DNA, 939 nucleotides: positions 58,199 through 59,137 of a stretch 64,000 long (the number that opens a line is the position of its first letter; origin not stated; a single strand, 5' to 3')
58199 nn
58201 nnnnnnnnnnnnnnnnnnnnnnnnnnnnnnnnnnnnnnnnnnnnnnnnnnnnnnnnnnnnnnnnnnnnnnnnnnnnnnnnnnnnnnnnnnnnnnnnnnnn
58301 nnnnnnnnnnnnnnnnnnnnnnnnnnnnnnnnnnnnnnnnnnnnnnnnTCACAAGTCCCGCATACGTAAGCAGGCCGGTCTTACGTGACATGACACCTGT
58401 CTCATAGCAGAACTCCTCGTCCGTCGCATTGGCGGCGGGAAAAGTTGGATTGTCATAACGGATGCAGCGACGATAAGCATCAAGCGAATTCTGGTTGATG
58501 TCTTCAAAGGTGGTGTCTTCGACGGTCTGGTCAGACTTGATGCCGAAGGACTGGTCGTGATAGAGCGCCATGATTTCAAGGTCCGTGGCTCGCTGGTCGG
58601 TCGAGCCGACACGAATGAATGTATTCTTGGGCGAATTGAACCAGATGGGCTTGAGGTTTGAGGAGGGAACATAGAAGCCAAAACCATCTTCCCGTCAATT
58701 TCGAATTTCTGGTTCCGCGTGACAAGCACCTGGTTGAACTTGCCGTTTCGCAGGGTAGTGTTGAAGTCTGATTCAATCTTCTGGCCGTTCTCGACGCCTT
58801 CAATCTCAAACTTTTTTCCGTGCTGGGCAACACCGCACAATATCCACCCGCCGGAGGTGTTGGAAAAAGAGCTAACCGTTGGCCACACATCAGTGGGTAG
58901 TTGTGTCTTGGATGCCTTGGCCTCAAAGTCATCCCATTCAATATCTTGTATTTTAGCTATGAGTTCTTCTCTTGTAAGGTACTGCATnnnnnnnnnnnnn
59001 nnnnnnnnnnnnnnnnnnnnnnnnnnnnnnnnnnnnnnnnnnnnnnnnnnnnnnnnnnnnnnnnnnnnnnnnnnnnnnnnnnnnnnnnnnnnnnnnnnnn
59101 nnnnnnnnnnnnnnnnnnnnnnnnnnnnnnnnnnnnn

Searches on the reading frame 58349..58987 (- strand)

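Call 95: search_protein_families(library=pfam, proteins=[window:58349-58987:-], max_evalue=0.01)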
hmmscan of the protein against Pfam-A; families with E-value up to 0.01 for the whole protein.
window:58349-58987:- (212 aa): 1 family
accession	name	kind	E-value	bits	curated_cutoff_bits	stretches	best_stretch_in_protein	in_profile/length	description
PF04326.19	SLFN_AlbA_2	-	3.4e-09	37.7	25.3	1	17-114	1-97/118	Schlafen, AlbA_2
